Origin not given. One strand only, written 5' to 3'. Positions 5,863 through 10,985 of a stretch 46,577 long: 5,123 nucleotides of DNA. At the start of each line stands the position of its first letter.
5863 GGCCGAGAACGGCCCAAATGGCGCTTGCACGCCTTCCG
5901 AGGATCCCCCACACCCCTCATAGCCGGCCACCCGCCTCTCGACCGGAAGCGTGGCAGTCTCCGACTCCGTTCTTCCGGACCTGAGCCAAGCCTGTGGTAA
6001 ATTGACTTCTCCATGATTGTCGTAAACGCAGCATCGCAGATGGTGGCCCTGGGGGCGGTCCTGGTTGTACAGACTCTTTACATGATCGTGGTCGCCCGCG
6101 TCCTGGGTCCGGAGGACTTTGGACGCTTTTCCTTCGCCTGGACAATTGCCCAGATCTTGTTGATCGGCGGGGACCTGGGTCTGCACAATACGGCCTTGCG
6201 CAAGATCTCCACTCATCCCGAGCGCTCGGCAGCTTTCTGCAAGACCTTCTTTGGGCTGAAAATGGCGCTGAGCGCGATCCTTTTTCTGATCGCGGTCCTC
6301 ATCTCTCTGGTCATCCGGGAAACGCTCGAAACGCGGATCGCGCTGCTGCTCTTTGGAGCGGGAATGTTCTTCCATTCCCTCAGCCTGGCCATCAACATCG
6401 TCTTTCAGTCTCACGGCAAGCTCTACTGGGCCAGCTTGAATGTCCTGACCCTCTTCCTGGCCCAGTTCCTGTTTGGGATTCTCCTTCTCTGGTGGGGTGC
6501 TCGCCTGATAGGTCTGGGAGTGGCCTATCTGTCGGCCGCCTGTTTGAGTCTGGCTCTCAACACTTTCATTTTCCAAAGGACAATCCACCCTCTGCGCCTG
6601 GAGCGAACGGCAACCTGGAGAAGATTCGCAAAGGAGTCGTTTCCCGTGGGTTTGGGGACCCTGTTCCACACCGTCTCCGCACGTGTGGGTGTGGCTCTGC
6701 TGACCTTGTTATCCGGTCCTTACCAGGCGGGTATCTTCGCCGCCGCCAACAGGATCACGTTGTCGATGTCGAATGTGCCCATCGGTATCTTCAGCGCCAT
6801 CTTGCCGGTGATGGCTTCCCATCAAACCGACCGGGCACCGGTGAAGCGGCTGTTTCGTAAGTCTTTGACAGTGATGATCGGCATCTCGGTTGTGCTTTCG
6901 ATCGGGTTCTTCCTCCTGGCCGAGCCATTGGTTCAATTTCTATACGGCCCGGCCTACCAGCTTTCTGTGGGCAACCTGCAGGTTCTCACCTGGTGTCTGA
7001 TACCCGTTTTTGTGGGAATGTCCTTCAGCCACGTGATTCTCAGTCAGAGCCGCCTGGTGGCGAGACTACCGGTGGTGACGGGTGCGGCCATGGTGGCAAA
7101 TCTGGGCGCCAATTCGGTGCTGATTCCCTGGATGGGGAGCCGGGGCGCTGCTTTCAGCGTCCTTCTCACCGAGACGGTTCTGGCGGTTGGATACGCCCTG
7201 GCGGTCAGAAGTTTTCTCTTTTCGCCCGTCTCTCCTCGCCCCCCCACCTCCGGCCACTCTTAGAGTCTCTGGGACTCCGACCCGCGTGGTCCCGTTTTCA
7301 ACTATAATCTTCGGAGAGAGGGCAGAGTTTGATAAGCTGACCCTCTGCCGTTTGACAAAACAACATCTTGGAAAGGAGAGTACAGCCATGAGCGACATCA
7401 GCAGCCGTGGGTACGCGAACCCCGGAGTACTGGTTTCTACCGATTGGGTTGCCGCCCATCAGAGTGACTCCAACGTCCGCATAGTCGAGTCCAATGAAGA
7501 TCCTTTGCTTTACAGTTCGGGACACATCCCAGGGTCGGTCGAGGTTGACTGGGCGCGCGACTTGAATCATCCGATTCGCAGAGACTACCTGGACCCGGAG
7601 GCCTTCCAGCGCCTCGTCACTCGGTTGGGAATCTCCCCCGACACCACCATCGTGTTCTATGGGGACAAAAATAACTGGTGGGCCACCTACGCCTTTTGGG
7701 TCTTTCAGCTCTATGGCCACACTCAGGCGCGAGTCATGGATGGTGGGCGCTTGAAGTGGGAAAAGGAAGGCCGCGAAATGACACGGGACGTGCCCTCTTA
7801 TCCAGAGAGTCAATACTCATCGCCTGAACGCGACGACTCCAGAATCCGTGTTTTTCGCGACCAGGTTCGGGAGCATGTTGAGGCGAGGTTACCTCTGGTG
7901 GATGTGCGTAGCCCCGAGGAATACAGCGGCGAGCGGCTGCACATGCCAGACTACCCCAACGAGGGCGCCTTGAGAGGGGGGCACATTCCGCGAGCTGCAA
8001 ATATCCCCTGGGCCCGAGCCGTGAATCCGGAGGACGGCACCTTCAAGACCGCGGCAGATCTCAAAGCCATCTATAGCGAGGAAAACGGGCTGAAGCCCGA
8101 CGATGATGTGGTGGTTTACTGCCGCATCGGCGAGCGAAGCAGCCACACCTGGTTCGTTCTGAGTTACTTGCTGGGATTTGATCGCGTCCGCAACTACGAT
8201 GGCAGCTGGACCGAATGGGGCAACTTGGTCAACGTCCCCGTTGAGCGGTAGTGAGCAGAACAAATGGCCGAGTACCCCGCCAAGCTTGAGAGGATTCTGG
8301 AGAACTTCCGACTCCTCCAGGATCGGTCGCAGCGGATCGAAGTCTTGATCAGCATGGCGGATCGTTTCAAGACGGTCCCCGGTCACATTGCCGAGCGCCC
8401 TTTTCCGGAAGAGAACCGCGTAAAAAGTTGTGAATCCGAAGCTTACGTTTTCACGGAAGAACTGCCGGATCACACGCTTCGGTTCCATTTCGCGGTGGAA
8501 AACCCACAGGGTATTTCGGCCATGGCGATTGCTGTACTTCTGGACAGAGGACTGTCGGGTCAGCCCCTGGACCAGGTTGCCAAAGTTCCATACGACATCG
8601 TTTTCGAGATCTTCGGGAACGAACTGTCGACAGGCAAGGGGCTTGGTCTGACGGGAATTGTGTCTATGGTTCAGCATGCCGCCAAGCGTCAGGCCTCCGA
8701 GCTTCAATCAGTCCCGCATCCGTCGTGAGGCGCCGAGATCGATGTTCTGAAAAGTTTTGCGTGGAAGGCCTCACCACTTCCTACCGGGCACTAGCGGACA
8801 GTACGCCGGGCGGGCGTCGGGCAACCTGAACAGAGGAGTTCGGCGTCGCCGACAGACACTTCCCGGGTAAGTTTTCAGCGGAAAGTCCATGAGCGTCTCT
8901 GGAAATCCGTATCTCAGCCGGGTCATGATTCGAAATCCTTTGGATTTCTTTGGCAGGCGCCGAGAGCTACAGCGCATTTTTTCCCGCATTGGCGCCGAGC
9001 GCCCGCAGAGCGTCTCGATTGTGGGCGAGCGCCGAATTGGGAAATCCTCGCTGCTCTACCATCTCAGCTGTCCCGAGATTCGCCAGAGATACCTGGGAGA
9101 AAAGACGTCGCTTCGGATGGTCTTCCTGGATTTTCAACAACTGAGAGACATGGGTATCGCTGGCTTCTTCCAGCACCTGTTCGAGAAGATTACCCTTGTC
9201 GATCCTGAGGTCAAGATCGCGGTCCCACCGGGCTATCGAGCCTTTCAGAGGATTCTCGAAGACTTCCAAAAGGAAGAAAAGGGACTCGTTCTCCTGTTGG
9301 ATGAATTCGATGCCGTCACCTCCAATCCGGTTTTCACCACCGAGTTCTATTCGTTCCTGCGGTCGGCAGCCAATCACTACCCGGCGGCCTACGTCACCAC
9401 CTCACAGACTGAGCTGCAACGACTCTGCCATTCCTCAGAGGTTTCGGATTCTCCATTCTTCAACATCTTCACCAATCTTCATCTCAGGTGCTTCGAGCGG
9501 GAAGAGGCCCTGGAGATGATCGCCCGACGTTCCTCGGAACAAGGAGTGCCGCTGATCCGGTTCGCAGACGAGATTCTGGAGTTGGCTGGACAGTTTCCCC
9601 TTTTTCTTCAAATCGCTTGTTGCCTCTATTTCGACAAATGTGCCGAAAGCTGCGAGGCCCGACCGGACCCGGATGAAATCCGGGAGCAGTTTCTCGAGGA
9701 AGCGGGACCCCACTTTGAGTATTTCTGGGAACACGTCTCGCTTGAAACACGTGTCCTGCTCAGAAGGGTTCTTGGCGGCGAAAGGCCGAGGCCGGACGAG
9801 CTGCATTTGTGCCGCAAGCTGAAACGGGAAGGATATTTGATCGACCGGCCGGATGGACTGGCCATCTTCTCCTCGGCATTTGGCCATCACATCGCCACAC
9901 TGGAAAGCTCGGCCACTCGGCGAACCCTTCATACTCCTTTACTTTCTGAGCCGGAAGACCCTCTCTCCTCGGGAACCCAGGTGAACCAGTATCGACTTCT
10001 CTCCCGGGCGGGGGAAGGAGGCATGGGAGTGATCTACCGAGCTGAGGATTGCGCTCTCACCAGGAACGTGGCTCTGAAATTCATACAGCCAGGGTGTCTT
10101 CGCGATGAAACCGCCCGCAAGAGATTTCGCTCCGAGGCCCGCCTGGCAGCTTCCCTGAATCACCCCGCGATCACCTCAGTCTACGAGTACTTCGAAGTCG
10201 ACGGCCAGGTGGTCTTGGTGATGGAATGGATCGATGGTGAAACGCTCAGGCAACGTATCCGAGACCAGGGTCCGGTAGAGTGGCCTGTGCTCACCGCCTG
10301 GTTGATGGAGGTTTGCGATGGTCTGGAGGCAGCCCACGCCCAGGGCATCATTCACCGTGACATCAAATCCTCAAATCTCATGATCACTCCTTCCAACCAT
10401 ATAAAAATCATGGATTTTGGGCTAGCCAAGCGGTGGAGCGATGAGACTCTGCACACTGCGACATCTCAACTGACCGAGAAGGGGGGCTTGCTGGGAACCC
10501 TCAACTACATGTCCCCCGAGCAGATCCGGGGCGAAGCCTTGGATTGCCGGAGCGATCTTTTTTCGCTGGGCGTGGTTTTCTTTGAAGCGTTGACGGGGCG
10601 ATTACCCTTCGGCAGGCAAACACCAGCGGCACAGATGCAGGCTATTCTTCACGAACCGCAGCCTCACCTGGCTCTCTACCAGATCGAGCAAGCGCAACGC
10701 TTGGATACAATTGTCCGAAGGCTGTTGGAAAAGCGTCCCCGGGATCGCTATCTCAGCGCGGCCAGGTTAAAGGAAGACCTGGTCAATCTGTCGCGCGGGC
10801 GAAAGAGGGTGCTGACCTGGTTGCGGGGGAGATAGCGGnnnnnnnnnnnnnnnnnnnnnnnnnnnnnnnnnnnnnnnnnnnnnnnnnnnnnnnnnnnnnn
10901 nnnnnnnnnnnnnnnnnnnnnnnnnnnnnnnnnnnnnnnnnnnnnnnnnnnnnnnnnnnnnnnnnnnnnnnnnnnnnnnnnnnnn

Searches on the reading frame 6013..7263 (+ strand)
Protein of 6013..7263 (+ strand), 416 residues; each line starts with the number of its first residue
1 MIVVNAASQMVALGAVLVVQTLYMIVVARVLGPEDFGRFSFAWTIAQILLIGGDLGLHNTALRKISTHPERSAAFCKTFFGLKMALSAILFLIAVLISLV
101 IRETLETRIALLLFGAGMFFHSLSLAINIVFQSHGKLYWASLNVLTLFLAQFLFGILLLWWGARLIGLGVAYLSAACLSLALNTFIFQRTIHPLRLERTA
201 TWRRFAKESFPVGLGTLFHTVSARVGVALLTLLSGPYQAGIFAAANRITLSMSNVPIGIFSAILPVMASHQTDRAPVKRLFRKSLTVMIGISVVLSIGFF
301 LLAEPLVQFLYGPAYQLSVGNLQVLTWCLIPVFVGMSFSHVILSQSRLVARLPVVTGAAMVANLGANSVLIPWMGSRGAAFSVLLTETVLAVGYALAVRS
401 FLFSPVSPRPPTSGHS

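Call 28: search_protein_families(library=pfam, proteins=[window:6013-7263:+], max_evalue=0.0001)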
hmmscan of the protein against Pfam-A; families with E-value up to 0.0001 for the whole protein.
window:6013-7263:+ (416 aa): 2 families
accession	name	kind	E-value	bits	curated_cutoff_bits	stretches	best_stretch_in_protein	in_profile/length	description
PF01943.22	Polysacc_synt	-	1.7e-26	93.7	28.2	1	5-269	4-272/274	Polysaccharide biosynthesis protein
PF13440.11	Polysacc_synt_3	-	1.3e-18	67.7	23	1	26-318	1-291/293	Polysaccharide biosynthesis protein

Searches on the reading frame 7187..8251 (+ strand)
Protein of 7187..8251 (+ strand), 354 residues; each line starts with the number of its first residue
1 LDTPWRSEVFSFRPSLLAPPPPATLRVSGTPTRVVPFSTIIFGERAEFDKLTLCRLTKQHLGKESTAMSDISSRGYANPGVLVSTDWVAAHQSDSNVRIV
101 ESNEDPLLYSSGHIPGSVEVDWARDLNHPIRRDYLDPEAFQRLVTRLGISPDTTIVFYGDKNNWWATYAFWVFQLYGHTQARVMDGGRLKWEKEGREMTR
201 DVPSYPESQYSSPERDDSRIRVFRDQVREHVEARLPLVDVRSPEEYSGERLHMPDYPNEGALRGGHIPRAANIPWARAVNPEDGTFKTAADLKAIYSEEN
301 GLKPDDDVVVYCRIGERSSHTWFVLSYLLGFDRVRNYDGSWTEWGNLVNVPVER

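Call 28: search_protein_families(library=pfam, proteins=[window:7187-8251:+], max_evalue=0.0001)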
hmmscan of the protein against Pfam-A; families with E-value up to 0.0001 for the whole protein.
window:7187-8251:+ (354 aa): 1 family
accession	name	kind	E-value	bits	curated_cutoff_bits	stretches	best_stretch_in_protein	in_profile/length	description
PF00581.25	Rhodanese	-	1.9e-34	118.6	22.2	2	225-345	3-100/102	Rhodanese-like domain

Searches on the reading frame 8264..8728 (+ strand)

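Call 28: search_protein_families(library=pfam, proteins=[window:8264-8728:+], max_evalue=0.0001)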
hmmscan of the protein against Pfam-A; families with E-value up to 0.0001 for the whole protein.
window:8264-8728:+ (154 aa): 1 family
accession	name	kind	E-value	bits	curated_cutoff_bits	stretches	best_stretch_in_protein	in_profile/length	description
PF02657.20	SufE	-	3.6e-12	46.6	27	1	13-137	2-119/121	Fe-S metabolism associated domain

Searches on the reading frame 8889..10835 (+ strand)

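Call 28: search_protein_families(library=pfam, proteins=[window:8889-10835:+], max_evalue=0.0001)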
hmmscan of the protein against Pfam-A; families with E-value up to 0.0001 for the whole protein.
window:8889-10835:+ (648 aa): 9 families
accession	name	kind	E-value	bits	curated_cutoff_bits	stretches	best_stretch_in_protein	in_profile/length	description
PF00069.31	Pkinase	-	4e-49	167.8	31.7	1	369-624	2-255/263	Protein kinase domain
PF20702.3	nSTAND2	-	8.9e-48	163.4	24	1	36-288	1-267/279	Novel STAND NTPase 2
PF07714.23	PK_Tyr_Ser-Thr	-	2.6e-31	109.3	23.1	1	373-620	6-248/258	Protein tyrosine and serine/threonine kinase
PF03109.22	ABC1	-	1.4e-07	31.4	22.9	1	436-521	138-222/244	ABC1 atypical kinase-like domain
PF13191.12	AAA_16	-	4.5e-07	30.9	32.6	1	20-144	2-145/167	AAA ATPase domain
PF20703.3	nSTAND1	-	7.7e-06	26.2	27.1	1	20-221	16-206/379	Novel STAND NTPase 1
PF17667.7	Pkinase_fungal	-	2.8e-05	23.5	24.1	1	474-560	294-379/387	Fungal protein kinase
PF01637.24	ATPase_2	-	5.3e-05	23.6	33.2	0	20-212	1-192/225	ATPase domain predominantly from Archaea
PF14516.12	AAA_35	-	9.3e-05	21.8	27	0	127-241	123-237/331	AAA-like domain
